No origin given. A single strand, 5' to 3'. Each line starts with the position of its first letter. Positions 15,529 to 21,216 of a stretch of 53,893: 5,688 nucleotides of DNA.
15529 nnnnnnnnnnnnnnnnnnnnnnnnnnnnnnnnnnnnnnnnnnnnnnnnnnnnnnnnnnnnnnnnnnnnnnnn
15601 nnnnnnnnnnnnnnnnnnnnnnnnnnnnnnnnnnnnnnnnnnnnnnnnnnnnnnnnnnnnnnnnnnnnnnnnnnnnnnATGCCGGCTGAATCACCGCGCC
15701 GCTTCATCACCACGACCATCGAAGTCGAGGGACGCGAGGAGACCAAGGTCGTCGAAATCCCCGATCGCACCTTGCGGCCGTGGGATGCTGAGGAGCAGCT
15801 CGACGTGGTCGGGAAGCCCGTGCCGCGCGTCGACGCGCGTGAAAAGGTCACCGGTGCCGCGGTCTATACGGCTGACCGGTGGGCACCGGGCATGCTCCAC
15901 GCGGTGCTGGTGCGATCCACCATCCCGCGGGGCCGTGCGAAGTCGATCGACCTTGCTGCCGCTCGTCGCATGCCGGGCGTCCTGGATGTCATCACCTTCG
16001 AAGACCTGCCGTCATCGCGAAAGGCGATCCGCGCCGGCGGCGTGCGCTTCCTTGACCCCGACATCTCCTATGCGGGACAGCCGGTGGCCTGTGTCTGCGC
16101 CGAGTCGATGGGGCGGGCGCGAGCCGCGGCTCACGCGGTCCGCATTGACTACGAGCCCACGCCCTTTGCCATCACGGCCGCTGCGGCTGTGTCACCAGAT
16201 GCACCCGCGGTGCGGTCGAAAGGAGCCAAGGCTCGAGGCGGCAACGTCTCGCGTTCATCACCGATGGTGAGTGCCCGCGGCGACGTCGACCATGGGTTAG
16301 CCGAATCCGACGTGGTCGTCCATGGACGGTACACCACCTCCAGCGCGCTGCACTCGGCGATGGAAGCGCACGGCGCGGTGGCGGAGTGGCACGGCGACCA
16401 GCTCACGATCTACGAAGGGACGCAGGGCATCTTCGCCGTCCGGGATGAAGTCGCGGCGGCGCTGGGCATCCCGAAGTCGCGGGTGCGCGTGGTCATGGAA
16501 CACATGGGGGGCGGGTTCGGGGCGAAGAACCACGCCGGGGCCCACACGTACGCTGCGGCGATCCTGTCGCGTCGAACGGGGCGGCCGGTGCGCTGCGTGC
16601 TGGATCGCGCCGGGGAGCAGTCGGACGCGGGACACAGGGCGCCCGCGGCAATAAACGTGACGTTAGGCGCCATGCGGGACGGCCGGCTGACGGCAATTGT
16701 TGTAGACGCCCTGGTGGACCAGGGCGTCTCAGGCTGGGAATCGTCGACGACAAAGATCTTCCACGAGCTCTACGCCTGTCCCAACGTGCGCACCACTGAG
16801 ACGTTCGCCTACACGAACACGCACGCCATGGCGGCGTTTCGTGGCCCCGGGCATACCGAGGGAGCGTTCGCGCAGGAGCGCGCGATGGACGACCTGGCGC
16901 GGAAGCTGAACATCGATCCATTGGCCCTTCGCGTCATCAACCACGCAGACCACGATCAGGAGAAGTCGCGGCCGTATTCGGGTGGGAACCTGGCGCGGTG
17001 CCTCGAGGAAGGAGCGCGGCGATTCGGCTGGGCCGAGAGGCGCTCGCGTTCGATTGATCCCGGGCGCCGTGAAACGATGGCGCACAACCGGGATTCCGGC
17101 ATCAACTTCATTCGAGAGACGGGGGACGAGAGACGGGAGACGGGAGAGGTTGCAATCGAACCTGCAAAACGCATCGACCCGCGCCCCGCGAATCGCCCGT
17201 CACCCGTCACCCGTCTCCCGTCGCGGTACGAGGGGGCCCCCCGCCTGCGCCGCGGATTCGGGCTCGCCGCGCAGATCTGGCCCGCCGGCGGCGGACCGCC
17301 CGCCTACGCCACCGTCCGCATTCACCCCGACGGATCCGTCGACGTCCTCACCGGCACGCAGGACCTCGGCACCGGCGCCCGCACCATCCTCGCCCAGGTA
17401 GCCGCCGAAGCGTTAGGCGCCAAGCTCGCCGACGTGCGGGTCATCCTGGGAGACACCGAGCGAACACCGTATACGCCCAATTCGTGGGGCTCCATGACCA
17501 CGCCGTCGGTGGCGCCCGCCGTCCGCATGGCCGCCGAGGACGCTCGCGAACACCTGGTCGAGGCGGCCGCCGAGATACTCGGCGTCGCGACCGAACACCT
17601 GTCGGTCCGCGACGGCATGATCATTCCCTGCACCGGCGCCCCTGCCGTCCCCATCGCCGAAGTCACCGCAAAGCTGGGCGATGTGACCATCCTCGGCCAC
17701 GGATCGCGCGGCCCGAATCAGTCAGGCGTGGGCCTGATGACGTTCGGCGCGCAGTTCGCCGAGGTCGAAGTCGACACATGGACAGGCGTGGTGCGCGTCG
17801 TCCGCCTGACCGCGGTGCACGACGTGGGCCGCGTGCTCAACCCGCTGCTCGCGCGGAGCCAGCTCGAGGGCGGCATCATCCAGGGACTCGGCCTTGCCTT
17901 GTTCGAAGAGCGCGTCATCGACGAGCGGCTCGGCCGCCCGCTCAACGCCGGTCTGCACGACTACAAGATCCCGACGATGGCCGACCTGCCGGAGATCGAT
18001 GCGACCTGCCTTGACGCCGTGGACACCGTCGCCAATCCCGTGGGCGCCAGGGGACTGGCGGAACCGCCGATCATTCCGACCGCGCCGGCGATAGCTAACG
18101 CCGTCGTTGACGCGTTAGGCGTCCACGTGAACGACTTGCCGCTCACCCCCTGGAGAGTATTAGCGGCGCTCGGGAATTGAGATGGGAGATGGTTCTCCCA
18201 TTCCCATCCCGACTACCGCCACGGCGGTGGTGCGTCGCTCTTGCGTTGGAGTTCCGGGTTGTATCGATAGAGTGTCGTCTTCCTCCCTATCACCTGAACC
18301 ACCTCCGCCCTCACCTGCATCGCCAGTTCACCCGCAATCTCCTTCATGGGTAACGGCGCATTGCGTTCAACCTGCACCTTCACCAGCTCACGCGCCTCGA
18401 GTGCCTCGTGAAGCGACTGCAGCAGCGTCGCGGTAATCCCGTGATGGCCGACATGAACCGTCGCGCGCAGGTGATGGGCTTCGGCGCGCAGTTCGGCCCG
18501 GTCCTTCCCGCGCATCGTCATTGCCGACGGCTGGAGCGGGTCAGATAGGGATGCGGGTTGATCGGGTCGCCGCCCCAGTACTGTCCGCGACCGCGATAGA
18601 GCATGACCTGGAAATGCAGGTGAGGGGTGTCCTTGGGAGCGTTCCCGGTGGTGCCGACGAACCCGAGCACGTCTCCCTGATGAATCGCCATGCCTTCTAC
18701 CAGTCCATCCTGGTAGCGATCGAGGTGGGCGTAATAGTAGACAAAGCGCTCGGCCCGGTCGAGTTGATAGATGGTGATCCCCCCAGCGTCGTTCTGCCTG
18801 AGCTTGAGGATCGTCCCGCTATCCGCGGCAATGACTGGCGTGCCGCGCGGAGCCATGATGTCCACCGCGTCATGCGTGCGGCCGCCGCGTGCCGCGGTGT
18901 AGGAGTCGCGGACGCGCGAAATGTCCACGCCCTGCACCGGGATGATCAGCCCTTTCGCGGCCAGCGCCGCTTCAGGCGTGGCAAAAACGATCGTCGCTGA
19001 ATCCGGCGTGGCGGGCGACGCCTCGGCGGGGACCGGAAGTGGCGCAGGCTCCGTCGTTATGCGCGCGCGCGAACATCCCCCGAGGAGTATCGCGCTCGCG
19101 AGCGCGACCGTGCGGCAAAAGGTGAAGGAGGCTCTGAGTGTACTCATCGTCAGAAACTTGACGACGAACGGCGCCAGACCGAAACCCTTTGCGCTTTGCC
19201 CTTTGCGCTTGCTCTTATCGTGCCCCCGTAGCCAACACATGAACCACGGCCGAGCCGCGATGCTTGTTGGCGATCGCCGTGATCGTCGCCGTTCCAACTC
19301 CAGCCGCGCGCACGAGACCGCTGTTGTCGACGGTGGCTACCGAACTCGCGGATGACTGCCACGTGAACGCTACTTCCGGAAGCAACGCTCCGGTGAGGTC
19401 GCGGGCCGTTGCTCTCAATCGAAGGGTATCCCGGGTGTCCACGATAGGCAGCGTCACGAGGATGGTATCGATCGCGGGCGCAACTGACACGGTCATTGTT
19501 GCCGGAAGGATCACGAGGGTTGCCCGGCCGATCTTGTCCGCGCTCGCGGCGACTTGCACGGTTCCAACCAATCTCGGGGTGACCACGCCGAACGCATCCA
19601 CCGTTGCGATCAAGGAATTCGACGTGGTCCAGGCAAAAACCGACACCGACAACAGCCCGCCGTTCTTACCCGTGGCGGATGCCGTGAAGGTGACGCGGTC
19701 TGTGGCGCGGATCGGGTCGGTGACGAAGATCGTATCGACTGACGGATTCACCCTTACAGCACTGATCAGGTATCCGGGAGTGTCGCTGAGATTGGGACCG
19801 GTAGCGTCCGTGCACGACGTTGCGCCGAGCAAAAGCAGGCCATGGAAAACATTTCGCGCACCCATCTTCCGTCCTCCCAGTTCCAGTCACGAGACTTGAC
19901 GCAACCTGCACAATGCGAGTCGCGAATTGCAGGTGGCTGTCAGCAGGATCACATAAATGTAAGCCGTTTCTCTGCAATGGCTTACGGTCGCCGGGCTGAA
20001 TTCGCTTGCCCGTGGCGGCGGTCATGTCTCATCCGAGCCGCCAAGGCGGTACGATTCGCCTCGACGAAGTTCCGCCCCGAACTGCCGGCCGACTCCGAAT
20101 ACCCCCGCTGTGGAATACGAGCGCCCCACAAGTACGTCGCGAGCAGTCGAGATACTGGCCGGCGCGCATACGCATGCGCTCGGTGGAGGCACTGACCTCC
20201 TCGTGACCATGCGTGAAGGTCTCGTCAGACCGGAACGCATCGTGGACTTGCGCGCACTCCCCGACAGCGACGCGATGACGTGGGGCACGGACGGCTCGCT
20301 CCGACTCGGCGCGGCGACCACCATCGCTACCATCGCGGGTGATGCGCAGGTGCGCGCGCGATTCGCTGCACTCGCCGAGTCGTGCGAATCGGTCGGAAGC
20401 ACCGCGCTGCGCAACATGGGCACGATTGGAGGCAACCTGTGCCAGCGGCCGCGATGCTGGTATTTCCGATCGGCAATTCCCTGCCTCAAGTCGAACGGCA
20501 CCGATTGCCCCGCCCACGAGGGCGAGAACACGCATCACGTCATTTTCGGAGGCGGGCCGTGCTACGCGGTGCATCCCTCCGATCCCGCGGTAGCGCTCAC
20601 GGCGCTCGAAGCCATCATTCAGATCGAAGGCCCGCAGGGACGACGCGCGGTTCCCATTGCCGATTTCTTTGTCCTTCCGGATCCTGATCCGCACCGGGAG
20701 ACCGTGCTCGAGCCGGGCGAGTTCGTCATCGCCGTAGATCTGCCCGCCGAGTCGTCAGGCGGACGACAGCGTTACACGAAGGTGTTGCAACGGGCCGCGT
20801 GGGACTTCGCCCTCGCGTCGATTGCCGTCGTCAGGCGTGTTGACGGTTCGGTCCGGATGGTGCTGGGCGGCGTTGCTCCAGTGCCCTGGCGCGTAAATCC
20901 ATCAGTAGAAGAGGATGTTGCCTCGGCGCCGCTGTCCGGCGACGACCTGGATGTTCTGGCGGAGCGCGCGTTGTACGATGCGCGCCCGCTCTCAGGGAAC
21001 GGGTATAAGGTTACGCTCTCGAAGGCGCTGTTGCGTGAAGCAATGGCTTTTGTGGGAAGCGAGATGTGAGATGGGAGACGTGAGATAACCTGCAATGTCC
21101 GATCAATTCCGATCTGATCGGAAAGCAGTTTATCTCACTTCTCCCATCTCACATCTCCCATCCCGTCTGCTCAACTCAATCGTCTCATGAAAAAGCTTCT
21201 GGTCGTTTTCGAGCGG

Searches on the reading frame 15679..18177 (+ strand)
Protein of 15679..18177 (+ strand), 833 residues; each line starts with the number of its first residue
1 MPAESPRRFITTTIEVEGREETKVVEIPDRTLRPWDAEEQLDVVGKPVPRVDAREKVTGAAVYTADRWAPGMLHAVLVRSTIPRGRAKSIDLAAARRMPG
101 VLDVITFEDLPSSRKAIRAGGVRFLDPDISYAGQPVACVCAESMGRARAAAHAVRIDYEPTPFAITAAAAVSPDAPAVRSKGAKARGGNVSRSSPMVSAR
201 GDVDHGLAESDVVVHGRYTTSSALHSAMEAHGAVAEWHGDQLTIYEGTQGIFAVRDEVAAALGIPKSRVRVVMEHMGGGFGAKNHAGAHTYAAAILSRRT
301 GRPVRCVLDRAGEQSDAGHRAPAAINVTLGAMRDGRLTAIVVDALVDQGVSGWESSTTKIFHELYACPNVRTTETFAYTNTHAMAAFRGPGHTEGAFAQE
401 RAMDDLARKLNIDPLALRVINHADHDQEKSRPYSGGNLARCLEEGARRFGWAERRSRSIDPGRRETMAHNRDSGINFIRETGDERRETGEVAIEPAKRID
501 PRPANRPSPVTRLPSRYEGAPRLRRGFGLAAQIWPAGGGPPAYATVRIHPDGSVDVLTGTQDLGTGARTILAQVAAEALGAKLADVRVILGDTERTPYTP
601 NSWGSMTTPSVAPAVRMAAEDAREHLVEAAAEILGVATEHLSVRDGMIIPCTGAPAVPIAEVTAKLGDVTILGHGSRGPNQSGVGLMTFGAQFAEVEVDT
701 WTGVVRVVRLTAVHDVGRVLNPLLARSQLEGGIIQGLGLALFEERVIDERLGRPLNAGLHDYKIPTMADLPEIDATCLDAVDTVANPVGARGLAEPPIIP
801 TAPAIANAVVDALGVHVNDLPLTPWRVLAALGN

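Call 7: search_protein_families(library=pfam, proteins=[window:15679-18177:+], max_evalue=0.01)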
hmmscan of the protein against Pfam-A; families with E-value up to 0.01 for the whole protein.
window:15679-18177:+ (833 aa): 3 families
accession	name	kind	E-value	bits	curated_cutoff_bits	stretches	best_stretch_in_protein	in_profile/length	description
PF20256.3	MoCoBD_2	-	3e-71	240.7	27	1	522-771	22-283/283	Molybdopterin cofactor-binding domain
PF02738.23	MoCoBD_1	-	4.7e-67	226.1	27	1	199-421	14-243/244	Molybdopterin cofactor-binding domain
PF01315.27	Ald_Xan_dh_C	-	1e-26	93.9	31.3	1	58-161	1-109/110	Aldehyde oxidase and xanthine dehydrogenase, a/b hammerhead domain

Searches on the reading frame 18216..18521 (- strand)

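Call 90: search_protein_families(library=pfam, proteins=[window:18216-18521:-], max_evalue=0.01)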
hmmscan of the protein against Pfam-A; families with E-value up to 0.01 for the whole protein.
window:18216-18521:- (102 aa): 1 family
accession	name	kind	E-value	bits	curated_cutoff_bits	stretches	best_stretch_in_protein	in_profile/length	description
PF01985.26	CRS1_YhbY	-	2.3e-26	92.4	27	1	3-86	1-84/84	CRS1 / YhbY (CRM) domain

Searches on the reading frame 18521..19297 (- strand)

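Call 7: search_protein_families(library=pfam, proteins=[window:18521-19297:-], max_evalue=0.01)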
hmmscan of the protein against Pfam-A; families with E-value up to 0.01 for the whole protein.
window:18521-19297:- (259 aa): 1 family
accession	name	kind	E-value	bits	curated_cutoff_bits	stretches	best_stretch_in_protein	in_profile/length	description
PF01551.29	Peptidase_M23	-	4.1e-18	65.8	28.7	1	141-233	2-89/96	Peptidase family M23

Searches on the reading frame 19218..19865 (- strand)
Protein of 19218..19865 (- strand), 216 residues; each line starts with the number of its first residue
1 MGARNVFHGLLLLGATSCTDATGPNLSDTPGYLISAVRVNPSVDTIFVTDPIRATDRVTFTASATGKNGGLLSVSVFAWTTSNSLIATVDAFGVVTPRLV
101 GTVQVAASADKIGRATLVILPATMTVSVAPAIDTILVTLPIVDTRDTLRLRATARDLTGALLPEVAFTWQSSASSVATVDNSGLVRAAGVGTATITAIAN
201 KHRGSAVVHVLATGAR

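Call 7: search_protein_families(library=pfam, proteins=[window:19218-19865:-], max_evalue=0.01)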
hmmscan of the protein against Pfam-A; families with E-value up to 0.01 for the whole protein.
window:19218-19865:- (216 aa): 3 families
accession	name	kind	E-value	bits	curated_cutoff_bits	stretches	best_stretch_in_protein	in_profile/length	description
PF02368.24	Big_2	-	4.1e-13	49.5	22.8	1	166-207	35-76/79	Bacterial Ig-like domain (group 2)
PF22359.2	Big-like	-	9.4e-05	23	27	0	168-197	4-33/48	Bacterial Ig-like domain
PF21461.3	HL_N-beta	-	0.0077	16.4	27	0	168-196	15-42/57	Hyaluronate lyase, N-terminal beta-sheet domain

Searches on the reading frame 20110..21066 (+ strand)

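Call 7: search_protein_families(library=pfam, proteins=[window:20110-21066:+], max_evalue=0.01)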
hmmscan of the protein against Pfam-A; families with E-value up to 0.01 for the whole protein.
window:20110-21066:+ (319 aa): 2 families
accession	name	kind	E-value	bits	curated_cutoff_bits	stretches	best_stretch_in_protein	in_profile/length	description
PF00941.27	FAD_binding_5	-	1.5e-36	126.2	27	1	2-213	4-169/170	FAD binding domain in molybdopterin dehydrogenase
PF03450.22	CO_deh_flav_C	-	9.9e-05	22.9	25.5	1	222-312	2-99/102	CO dehydrogenase flavoprotein C-terminal domain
